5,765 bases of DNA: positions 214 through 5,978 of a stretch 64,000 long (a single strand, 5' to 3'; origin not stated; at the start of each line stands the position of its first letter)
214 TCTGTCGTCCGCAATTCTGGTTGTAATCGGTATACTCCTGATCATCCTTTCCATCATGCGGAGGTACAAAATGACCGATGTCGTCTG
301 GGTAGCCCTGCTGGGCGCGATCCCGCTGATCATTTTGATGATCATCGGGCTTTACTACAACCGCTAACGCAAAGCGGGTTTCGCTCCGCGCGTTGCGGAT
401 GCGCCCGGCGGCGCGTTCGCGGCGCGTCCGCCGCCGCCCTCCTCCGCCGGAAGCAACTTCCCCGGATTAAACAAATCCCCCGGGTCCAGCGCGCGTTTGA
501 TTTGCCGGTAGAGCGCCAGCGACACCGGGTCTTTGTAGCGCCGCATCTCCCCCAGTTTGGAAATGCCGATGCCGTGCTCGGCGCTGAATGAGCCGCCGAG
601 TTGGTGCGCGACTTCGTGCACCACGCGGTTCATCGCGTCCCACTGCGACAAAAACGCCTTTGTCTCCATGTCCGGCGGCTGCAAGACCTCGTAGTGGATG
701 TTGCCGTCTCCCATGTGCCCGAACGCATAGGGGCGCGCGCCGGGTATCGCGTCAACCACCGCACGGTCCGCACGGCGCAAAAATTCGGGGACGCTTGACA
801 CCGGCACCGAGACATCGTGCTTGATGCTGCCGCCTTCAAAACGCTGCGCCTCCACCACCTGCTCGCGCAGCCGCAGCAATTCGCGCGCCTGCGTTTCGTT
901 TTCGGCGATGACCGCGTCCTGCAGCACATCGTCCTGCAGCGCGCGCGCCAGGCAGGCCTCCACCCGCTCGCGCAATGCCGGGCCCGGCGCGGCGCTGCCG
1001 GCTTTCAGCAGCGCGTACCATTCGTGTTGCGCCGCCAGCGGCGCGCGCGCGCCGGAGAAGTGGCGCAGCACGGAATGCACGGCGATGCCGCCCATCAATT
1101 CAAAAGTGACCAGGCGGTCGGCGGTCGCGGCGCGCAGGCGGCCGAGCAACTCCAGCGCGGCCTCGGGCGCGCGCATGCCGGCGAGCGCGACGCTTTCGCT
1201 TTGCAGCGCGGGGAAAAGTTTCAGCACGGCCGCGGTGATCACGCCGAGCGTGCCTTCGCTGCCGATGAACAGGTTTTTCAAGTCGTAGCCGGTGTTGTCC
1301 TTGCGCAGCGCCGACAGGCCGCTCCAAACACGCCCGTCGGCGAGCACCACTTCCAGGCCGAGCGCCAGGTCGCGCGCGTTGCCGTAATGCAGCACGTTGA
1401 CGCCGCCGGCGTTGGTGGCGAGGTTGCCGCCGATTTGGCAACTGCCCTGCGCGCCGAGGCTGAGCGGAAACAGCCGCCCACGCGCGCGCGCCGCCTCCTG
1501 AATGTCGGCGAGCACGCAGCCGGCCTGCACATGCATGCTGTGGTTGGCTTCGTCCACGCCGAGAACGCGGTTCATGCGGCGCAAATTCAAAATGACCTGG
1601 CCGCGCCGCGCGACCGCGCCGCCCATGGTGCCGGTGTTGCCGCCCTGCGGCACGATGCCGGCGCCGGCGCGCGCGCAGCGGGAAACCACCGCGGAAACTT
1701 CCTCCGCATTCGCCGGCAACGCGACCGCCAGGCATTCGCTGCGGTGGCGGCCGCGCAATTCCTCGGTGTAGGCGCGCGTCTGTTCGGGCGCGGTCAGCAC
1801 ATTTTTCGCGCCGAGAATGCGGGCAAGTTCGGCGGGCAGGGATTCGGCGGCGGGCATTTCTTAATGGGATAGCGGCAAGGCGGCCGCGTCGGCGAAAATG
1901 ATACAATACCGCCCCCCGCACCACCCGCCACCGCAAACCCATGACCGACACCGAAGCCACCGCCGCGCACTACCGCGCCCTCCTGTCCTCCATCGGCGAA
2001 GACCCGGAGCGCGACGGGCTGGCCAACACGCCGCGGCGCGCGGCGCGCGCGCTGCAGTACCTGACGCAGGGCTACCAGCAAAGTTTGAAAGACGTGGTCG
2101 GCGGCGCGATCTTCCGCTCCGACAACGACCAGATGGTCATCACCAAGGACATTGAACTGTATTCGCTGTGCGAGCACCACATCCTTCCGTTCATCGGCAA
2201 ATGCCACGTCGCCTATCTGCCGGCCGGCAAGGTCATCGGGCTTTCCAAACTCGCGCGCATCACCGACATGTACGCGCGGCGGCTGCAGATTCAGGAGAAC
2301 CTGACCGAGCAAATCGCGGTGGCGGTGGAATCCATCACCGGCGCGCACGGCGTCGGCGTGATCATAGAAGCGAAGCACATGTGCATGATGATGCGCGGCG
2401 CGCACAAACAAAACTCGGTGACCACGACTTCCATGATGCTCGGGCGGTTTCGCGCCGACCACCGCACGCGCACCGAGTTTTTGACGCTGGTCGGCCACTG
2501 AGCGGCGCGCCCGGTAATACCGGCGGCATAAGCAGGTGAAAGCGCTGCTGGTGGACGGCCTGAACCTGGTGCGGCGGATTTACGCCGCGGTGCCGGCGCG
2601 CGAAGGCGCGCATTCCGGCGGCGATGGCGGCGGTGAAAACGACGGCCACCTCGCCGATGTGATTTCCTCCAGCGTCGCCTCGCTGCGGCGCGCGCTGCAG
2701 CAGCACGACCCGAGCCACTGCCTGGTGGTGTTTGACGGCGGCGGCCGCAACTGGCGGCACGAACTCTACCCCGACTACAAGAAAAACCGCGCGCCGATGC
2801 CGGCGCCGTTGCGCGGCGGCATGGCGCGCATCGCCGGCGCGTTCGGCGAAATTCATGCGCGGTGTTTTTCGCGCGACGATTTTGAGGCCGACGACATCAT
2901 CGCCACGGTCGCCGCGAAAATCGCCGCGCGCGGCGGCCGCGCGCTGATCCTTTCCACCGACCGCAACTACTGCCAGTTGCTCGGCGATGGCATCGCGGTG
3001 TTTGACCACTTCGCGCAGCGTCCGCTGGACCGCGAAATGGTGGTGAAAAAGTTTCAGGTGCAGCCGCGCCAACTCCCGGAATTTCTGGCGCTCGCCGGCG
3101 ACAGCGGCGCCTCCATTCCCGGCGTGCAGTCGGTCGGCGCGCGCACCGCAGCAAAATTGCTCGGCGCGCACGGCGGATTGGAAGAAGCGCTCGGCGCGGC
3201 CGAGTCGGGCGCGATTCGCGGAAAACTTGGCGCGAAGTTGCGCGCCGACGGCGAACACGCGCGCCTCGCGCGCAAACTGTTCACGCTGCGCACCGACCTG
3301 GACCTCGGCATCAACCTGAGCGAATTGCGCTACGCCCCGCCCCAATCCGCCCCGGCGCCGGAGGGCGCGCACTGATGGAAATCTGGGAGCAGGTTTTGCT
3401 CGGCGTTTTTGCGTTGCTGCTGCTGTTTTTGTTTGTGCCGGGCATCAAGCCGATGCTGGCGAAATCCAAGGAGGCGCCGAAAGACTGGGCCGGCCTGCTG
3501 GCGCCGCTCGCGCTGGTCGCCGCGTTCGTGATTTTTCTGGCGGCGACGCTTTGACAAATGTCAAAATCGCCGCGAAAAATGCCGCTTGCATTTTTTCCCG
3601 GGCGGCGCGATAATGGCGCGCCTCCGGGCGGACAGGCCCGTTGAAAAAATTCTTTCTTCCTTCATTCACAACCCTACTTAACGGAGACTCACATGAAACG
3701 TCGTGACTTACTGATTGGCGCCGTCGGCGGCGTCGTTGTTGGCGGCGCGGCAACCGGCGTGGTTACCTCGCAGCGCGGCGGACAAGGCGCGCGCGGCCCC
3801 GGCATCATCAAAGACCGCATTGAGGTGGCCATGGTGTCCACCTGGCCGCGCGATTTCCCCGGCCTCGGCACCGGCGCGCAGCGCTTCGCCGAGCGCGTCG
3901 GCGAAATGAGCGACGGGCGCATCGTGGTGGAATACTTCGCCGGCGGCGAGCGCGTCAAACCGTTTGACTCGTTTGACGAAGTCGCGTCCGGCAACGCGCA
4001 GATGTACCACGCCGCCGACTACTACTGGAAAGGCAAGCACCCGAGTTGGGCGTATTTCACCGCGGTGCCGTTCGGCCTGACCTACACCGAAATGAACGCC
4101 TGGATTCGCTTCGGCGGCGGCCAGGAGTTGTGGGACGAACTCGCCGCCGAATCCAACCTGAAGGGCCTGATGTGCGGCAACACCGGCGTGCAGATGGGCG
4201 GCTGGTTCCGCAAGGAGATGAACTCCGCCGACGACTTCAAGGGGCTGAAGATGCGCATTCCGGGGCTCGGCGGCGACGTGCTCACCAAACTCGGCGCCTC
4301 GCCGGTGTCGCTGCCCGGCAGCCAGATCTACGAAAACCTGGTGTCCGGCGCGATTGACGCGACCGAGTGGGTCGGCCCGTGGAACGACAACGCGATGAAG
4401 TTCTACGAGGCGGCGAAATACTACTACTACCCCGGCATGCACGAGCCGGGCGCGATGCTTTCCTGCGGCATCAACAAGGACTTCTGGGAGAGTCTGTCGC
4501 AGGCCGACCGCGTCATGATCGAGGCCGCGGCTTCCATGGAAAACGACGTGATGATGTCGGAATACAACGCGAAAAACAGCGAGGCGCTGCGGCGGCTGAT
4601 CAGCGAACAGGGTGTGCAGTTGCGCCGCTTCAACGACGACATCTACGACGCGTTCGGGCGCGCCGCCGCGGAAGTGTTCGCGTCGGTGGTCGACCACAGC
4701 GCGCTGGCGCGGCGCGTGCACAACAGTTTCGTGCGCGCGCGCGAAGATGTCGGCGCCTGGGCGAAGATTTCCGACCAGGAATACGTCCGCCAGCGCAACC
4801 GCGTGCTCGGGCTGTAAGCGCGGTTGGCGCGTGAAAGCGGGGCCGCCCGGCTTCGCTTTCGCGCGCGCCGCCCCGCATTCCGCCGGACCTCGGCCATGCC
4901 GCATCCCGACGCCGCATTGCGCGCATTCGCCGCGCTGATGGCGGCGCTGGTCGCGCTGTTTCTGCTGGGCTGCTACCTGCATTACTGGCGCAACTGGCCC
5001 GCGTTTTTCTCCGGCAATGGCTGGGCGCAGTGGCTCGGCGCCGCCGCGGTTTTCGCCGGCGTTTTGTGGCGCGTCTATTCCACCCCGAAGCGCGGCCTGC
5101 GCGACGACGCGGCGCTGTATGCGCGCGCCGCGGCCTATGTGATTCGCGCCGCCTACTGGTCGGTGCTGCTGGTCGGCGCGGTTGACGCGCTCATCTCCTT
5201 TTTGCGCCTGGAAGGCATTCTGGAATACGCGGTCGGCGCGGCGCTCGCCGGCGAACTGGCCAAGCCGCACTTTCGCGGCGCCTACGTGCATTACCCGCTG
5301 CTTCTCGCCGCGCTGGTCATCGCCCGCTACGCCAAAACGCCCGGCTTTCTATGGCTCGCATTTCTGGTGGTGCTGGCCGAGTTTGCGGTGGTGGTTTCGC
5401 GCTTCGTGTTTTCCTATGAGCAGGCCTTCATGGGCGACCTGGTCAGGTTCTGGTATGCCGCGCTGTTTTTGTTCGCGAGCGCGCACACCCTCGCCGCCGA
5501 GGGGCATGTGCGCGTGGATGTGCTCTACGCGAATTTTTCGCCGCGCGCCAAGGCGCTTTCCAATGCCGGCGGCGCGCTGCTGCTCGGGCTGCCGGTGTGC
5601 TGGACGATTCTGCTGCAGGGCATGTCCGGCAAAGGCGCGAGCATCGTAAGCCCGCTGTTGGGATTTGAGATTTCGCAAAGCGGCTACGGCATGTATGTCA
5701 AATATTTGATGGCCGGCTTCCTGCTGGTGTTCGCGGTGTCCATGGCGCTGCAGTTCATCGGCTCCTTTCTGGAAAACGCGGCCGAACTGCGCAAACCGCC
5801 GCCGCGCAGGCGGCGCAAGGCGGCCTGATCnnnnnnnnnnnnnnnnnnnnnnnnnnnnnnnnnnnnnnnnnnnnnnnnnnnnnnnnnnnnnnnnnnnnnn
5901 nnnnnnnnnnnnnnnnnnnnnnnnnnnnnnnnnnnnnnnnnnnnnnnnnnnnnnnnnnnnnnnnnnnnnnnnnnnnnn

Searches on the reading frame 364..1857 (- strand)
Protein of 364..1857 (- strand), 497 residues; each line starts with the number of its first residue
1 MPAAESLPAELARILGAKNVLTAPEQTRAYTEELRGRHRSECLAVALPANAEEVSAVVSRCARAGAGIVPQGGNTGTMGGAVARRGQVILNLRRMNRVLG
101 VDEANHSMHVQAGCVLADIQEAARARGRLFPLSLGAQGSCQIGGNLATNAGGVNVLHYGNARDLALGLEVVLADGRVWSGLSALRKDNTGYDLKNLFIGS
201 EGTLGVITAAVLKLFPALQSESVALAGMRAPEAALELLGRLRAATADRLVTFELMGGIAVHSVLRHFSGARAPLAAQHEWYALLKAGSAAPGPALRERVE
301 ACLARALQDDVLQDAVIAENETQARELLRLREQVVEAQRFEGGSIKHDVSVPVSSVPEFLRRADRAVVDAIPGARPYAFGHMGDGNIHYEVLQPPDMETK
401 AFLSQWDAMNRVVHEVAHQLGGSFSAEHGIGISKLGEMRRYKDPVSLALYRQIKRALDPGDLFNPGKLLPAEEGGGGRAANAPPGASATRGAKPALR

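Call 62: search_protein_families(library=pfam, proteins=[window:364-1857:-], max_evalue=0.00001)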
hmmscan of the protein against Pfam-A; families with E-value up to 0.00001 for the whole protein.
window:364-1857:- (497 aa): 2 families
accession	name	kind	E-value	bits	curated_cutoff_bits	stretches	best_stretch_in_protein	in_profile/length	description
PF02913.24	FAD-oxidase_C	-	8.9e-45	153.8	21.2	1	219-468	3-248/248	FAD linked oxidases, C-terminal domain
PF01565.28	FAD_binding_4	-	6.6e-35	120.3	26.4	1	44-178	3-136/139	FAD binding domain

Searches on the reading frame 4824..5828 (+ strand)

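Call 62: search_protein_families(library=pfam, proteins=[window:4824-5828:+], max_evalue=0.00001)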
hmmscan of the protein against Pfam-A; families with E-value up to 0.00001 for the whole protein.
window:4824-5828:+ (334 aa): 1 family
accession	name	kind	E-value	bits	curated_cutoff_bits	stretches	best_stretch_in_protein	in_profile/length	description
PF04290.18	DctQ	-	2.2e-10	41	28.3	1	184-318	3-129/132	Tripartite ATP-independent periplasmic transporters, DctQ component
